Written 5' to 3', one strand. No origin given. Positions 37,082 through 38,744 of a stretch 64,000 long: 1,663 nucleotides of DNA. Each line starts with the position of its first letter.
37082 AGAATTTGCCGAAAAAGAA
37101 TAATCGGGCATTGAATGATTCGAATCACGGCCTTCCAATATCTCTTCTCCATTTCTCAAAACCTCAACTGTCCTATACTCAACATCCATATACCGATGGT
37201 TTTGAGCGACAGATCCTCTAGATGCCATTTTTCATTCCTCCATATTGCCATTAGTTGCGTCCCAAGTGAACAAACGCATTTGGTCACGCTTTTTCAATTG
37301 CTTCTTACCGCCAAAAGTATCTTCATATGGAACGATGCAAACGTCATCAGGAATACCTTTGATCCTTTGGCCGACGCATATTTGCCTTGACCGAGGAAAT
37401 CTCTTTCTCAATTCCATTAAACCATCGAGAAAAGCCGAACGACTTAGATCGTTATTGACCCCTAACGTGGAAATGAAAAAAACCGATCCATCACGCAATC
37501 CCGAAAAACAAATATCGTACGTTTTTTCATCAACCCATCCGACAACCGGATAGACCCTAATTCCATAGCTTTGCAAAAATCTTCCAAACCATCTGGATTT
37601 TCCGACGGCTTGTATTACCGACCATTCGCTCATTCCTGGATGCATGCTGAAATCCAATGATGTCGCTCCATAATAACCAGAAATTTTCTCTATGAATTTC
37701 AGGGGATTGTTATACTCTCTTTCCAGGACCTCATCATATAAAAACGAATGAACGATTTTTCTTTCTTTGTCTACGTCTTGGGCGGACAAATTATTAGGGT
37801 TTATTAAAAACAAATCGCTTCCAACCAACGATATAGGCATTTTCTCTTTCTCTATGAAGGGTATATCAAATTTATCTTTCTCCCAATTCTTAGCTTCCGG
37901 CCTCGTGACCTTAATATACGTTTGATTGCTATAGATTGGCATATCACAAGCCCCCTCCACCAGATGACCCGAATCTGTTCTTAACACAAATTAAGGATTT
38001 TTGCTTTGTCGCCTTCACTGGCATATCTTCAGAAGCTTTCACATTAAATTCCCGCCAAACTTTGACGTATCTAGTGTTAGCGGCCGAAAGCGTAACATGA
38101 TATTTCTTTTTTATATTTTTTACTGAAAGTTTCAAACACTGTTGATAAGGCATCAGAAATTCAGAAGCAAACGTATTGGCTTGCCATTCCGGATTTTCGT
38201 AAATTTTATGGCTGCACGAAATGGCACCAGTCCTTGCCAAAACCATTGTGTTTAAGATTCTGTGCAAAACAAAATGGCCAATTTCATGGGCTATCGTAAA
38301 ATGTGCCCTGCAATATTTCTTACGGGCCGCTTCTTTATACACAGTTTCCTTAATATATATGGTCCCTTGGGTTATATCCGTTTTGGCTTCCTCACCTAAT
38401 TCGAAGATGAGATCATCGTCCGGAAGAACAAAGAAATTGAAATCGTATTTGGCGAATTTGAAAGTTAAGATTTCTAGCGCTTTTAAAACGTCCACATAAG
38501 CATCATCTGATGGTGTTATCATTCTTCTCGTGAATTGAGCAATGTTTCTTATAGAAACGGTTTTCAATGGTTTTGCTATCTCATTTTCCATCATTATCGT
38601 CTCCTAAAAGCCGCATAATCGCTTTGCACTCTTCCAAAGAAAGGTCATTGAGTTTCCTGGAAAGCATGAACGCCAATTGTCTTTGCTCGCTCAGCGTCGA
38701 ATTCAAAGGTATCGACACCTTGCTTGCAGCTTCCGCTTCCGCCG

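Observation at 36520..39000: AT-rich five-gene cassette (XRE, ImmA/IrrE, DUF4417-like, two orphans) with no mobility genes: candidate undescribed conflict or defence module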

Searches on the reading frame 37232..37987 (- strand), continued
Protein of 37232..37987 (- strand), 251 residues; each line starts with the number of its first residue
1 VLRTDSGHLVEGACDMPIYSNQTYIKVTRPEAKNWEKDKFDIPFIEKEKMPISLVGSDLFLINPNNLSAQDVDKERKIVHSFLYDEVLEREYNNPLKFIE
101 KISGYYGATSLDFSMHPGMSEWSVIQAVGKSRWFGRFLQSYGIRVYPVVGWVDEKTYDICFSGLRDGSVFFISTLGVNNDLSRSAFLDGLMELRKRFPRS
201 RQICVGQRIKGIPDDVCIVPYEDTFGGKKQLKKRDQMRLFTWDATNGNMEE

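Call 83: search_protein_families(library=padloc, proteins=[L003:6823-7902:+, L026:8247-9299:+, L029:8155-9324:+, L026:9278-9796:+, L029:9328-9864:+, L079:3774-4121:+, L007:9468-10016:+, L016:4626-9101:+, L025:4849-8271:-, L079:1952-2500:+], max_evalue=0.001)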
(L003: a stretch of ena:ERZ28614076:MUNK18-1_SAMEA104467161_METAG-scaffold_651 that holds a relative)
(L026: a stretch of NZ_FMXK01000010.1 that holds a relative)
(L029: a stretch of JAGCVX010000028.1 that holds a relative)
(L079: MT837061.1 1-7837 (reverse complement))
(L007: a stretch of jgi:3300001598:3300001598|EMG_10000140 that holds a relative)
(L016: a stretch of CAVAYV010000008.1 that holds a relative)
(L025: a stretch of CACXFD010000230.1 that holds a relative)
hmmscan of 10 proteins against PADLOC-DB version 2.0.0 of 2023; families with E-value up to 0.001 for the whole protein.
L003:6823-7902:+ (359 aa): 8 families
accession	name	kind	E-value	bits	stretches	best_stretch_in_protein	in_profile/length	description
PDLC03982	PD-Lambda-2_B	-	2e-27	94.5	1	36-349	87-387/402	-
PDLC03945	RmrA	-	4.1e-06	24.2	1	204-296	165-251/394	-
PDLC03954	RmrA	-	1.8e-05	21.9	0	237-296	193-252/380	-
PDLC03952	RmrA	-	5.4e-05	20.2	1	203-299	176-267/395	-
PDLC03944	RmrA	-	6.4e-05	20.2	1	219-296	166-243/384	-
PDLC03947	RmrA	-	7.3e-05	19.8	1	201-296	162-252/383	-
PDLC03948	RmrA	-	0.00034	17.6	1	201-297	160-252/397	-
PDLC02926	HTH_VI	-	0.0007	17.8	0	20-81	14-75/92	-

L026:8247-9299:+ (350 aa): 21 families
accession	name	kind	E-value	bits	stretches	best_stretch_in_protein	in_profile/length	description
PDLC03949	RmrA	-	5.2e-41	138.7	1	8-344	5-332/363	-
PDLC03952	RmrA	-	1.2e-36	124.4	1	8-348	25-378/395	-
PDLC03947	RmrA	-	3.4e-34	116.3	1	7-347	13-363/383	-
PDLC03948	RmrA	-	2.6e-33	113.5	1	16-347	19-362/397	-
PDLC03944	RmrA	-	1e-32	111.7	1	8-323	9-332/384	-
PDLC03954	RmrA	-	4.1e-32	109.6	1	7-341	12-357/380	-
PDLC03946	RmrA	-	3.4e-31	106.3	1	7-343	4-333/357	-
PDLC03951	RmrA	-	8.7e-31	105.3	1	8-348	11-359/400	-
PDLC03953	RmrA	-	9.3e-29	98.8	1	20-331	20-336/373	-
PDLC03955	RmrA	-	4.7e-28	96.5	1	11-342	26-354/371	-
PDLC03945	RmrA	-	6.2e-26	89.5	1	8-325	5-344/394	-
PDLC03950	RmrA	-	3.6e-25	86.7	1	10-341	7-343/369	-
PDLC03956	RmrA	-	2.6e-22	77.4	1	16-348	20-361/399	-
PDLC03943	RmrA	-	9.9e-21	72.2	1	8-335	5-333/370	-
PDLC02926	HTH_VI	-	4.6e-12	44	1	5-68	1-64/92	-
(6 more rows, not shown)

L029:8155-9324:+ (389 aa): 18 families
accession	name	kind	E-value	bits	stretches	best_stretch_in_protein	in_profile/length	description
PDLC03949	RmrA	-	9.2e-40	134.6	1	49-384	6-333/363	-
PDLC03954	RmrA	-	1.6e-36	124.1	1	45-384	10-361/380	-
PDLC03946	RmrA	-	6.9e-34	115.1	1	48-382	5-333/357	-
PDLC03944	RmrA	-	8.7e-33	111.9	1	45-365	6-335/384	-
PDLC03952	RmrA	-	9.5e-33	111.6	1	44-386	21-377/395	-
PDLC03953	RmrA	-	9.9e-31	105.3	1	47-376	7-342/373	-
PDLC03947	RmrA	-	8.2e-30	101.9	1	44-384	10-361/383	-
PDLC03948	RmrA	-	9.1e-30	101.8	1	40-385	3-361/397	-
PDLC03951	RmrA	-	7.9e-28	95.5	1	47-385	10-357/400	-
PDLC03955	RmrA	-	7.3e-26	89.3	1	50-381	25-354/371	-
PDLC03945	RmrA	-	2.6e-24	84.1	1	46-340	3-319/394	-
PDLC03956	RmrA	-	1.9e-21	74.6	1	41-346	4-318/399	-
PDLC03943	RmrA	-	5.3e-20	69.8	1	47-383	4-342/370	-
PDLC03950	RmrA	-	2.8e-14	50.9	1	50-370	7-333/369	-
PDLC04142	capH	-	2.3e-12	45.9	1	44-134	5-92/103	capH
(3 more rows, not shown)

L026:9278-9796:+ (172 aa): 2 families
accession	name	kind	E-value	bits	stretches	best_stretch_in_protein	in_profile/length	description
PDLC05071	PDC-S70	-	2.4e-05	22.5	1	86-157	74-143/161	-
PDLC05073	PDC-S70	-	0.00059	17.8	1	91-162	80-150/162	-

L029:9328-9864:+ (178 aa): 0 families

L079:3774-4121:+ (115 aa): 0 families

L007:9468-10016:+ (182 aa): 0 families

L016:4626-9101:+ (1491 aa): 11 families
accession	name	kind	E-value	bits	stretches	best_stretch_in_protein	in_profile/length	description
PDLC03920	MkoA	-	7.7e-97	323.8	1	406-1471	394-1099/1112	-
PDLC03921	MkoA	-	7.6e-80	267.1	2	963-1441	1115-1574/1607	-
PDLC03924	MkoC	-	3.3e-34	116.2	1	636-1441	248-950/1136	-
PDLC05009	PDC-S37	-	1e-27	94.5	2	1148-1434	934-1196/1550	-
PDLC02194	Hhe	-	1e-10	37.6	1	639-702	428-490/1911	-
PDLC02895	DpdJ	-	6.5e-09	31.2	1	1377-1439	396-458/2112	DpdJ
PDLC00915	TRIP13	-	2.1e-05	22.1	1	645-691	56-105/302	TRIP13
PDLC04140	mad8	-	2.2e-05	22.1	1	639-846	14-185/314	mads_8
PDLC04173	GajB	-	0.00018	18.6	0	657-702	14-58/471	-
PDLC03865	LmuB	-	0.0003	17.1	1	850-1136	165-452/1007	-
PDLC00112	GajB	-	0.0004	17.1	0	647-792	13-159/581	UrvD helicase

L025:4849-8271:- (1140 aa): 0 families

L079:1952-2500:+ (182 aa): 3 families
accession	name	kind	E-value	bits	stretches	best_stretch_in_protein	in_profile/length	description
PDLC04141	capP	-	6.5e-09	33.6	1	10-103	4-83/242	capP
PDLC03953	RmrA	-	3e-06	24.7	1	36-118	157-240/373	-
PDLC03954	RmrA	-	0.00015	18.8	1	8-111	138-233/380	-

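Call 84: search_protein_families(library=pfam, proteins=[L003:6823-7902:+, L026:8247-9299:+, L029:8155-9324:+, L026:9278-9796:+, L029:9328-9864:+, L079:3774-4121:+, L007:9468-10016:+, L016:4626-9101:+, L025:4849-8271:-, L079:1952-2500:+], max_evalue=0.001)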
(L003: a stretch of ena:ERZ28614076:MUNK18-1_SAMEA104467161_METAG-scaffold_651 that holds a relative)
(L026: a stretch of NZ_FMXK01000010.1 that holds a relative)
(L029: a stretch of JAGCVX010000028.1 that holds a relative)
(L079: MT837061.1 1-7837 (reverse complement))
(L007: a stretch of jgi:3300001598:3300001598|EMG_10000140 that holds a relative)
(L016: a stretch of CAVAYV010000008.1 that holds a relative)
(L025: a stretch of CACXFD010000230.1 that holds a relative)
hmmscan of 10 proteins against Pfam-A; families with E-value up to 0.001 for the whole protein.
L003:6823-7902:+ (359 aa): 3 families
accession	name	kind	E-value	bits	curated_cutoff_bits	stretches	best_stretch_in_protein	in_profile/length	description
PF01381.28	HTH_3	-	3.5e-07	30.6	23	1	12-60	1-49/55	Helix-turn-helix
PF06114.19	Peptidase_M78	-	1.5e-05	25.2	22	1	231-297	26-88/123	IrrE N-terminal-like domain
PF13443.12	HTH_26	-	4.2e-05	24.1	22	1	16-60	6-51/63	Cro/C1-type HTH DNA-binding domain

L026:8247-9299:+ (350 aa): 5 families
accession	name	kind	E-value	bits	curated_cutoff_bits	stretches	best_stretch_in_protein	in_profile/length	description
PF01381.28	HTH_3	-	9e-16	58.1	23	1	10-63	1-54/55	Helix-turn-helix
PF06114.19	Peptidase_M78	-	2.3e-10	40.8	22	1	158-271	2-121/123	IrrE N-terminal-like domain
PF12844.13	HTH_19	-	5.4e-08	33.1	30.2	1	8-60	2-54/64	Helix-turn-helix domain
PF13560.12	HTH_31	-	1.4e-06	28.9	27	1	10-59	6-56/64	Helix-turn-helix domain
PF13443.12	HTH_26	-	3.8e-06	27.5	22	1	9-65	1-58/63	Cro/C1-type HTH DNA-binding domain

L029:8155-9324:+ (389 aa): 5 families
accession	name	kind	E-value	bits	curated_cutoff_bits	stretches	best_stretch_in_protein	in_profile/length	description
PF01381.28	HTH_3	-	1.2e-13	51.3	23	1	50-101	1-52/55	Helix-turn-helix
PF06114.19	Peptidase_M78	-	1.4e-10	41.5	22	1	219-311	26-122/123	IrrE N-terminal-like domain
PF12844.13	HTH_19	-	2e-08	34.4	30.2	1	47-99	1-53/64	Helix-turn-helix domain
PF13443.12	HTH_26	-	9.1e-08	32.7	22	1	49-106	1-59/63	Cro/C1-type HTH DNA-binding domain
PF13560.12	HTH_31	-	1.8e-07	31.8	27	1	46-98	2-55/64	Helix-turn-helix domain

L026:9278-9796:+ (172 aa): 2 families
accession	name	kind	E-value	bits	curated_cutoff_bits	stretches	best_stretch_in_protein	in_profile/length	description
PF01850.27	PIN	-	1.2e-05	26.3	23.6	1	58-117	61-119/120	PIN domain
PF11848.13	DUF3368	-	0.0003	21.1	27.3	0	123-169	1-44/46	Domain of unknown function (DUF3368)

L029:9328-9864:+ (178 aa): 0 families

L079:3774-4121:+ (115 aa): 0 families

L007:9468-10016:+ (182 aa): 0 families

L016:4626-9101:+ (1491 aa): 8 families
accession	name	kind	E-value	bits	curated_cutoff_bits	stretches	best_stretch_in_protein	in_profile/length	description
PF13087.12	AAA_12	-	3.3e-44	151.2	27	1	1227-1436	3-195/195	AAA domain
PF13086.12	AAA_11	-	1.8e-29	103.8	27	2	637-811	2-177/257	AAA domain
PF13245.12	AAA_19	-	5e-15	56.3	25.1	1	641-703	1-64/134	AAA domain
PF13604.12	AAA_30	-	6.9e-14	52.4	27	1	637-697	2-63/191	AAA domain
PF00270.35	DEAD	-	1.3e-05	25.4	26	1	639-799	2-146/167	DEAD/DEAH box helicase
PF01443.25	Viral_helicase1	-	1.5e-05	25.4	21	0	1135-1188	40-98/228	Viral superfamily 1 RNA helicase core domain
PF20720.3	nSTAND3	-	8.7e-05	22.7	27.2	1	643-698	8-62/155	Novel STAND NTPase 3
PF05127.21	NAT10_TcmA_helicase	-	0.00081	19.8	22.7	0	657-711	2-57/176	RNA cytidine acetyltransferase NAT10/TcmA, helicase domain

L025:4849-8271:- (1140 aa): 0 families

L079:1952-2500:+ (182 aa): 1 family
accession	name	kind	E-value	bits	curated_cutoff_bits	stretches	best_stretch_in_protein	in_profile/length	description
PF06114.19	Peptidase_M78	-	9.4e-07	29.1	22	1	66-150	22-119/123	IrrE N-terminal-like domain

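Call 88: search_protein_families(library=pfam, proteins=[L039:11432-11968:+, L039:11984-12790:+, L023:7645-8457:+], max_evalue=0.01)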
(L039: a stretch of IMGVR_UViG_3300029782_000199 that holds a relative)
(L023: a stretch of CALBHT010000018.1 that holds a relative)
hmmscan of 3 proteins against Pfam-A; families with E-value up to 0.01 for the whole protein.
L039:11432-11968:+ (178 aa): 3 families
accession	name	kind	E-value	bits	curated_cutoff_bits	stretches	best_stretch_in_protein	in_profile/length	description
PF00335.26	Tetraspanin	-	3.6e-05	24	32.1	1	45-171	19-138/225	Tetraspanin family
PF07690.21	MFS_1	-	0.00097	18.6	33.4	1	25-135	198-335/347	Major Facilitator Superfamily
PF14093.11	DUF4271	-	0.006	16.9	29.7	1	11-157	25-182/206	Domain of unknown function (DUF4271)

L039:11984-12790:+ (268 aa): 1 family
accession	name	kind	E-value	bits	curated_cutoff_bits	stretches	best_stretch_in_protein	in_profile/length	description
PF11185.13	DUF2971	-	0.008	17.9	22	1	117-154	1-41/89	Protein of unknown function (DUF2971)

L023:7645-8457:+ (270 aa): 1 family
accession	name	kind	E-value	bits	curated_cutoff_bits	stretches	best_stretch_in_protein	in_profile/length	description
PF02661.23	Fic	-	2.9e-21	76.6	24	1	100-197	3-93/93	Fic/DOC family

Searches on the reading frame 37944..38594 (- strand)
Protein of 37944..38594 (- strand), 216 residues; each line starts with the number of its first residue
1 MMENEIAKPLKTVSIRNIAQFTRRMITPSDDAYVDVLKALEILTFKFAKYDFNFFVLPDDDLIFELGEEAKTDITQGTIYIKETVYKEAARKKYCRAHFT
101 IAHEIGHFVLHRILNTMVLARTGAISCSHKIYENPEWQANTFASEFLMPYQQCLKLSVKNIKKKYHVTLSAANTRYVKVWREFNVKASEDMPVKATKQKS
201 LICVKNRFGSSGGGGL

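Call 3: search_protein_families(library=pfam, proteins=[window:37944-38594:-], max_evalue=1)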
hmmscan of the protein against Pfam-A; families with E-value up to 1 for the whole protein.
window:37944-38594:- (216 aa): 3 families
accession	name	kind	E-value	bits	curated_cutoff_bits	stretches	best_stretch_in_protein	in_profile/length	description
PF06114.19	Peptidase_M78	-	2.4e-12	47.2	22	1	97-173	42-119/123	IrrE N-terminal-like domain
PF01435.24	Peptidase_M48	-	0.074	13.3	20.3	1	76-142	46-110/186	Peptidase family M48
PF04952.20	AstE_AspA_hybrid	-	0.088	13.2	25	1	20-86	7-64/76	AstE/AspA barrel-sandwich hybrid domain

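Call 4: search_protein_families(library=padloc, proteins=[window:37944-38594:-], max_evalue=1)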
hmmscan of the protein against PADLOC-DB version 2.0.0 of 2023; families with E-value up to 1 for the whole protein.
window:37944-38594:- (216 aa): 18 families
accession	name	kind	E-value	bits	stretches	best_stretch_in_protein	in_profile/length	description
PDLC04141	capP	-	1.3e-17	62.2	1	85-179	55-153/242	capP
PDLC03945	RmrA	-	2.2e-11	41.5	1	91-164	202-266/394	-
PDLC03949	RmrA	-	2.5e-10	37.7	1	96-178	188-264/363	-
PDLC03944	RmrA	-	4.2e-10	37.2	1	85-172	187-276/384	-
PDLC03951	RmrA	-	6.6e-10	36.5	1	91-152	199-251/400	-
PDLC03948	RmrA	-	7.7e-10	36.2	1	91-173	201-283/397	-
PDLC03953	RmrA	-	7.8e-09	33.2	1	96-155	207-251/373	-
PDLC03952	RmrA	-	1.2e-08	32.2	1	91-153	214-269/395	-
PDLC03954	RmrA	-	1.9e-08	31.6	1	88-158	199-261/380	-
PDLC03947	RmrA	-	2.2e-08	31.3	1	85-152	196-256/383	-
PDLC03943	RmrA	-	9.2e-08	29.5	1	87-165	182-246/370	-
PDLC03946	RmrA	-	3.9e-07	27.1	1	92-161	185-241/357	-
PDLC03950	RmrA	-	8.6e-06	23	1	92-162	191-253/369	-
PDLC03955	RmrA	-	2.9e-05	21.5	1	84-153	201-256/371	-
PDLC03956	RmrA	-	2.9e-05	21.3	1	91-153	200-253/399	-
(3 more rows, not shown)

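Call 5: search_protein_families(library=phrogs, proteins=[window:37944-38594:-], max_evalue=1)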
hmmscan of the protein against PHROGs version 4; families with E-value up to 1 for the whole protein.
window:37944-38594:- (216 aa): 10 families
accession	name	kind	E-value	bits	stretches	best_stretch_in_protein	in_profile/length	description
phrog_2439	-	transcription regulation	1.1e-13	51.8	1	91-157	191-249/367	transcriptional regulator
phrog_1914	-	unknown function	5e-13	50.2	1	84-179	83-177/222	-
phrog_19315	-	unknown function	1.7e-09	38.2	1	92-180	90-180/348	-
phrog_87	-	other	3.5e-07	31.2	1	95-173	83-158/227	metallo-protease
phrog_1516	-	unknown function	4.8e-05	24.1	1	94-195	84-191/227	-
phrog_4031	-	unknown function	0.0001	21.9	1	60-168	199-316/626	-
phrog_14256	-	unknown function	0.089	14.1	0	40-72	16-48/88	-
phrog_7759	-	unknown function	0.12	14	1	64-121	32-89/125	-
phrog_24886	-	unknown function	0.22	12.8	1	75-134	62-119/137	-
phrog_22797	-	unknown function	0.25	12.5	1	56-125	51-122/129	-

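Call 6: search_protein_families(library=ncbifam, proteins=[window:37944-38594:-], max_evalue=1)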
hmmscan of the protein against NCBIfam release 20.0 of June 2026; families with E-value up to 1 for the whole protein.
window:37944-38594:- (216 aa): 1 family
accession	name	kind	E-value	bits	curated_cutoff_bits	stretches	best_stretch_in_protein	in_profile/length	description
NF052239.1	antitox_spr1629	equivalog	7.3e-11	41.8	335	1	90-164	201-266/377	spr1629 family repressor/antitoxin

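Call 112: search_solved_structures(query=window:37944-38594:-, max_evalue=0.01, show_alignments=1)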
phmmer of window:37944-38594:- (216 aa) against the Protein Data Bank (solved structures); distinct sequences matched with E-value up to 0.01: 1.
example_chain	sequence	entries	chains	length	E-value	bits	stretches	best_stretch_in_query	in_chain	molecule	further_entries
7t5t_A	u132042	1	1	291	0.00082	22.5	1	95-156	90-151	CapP toxin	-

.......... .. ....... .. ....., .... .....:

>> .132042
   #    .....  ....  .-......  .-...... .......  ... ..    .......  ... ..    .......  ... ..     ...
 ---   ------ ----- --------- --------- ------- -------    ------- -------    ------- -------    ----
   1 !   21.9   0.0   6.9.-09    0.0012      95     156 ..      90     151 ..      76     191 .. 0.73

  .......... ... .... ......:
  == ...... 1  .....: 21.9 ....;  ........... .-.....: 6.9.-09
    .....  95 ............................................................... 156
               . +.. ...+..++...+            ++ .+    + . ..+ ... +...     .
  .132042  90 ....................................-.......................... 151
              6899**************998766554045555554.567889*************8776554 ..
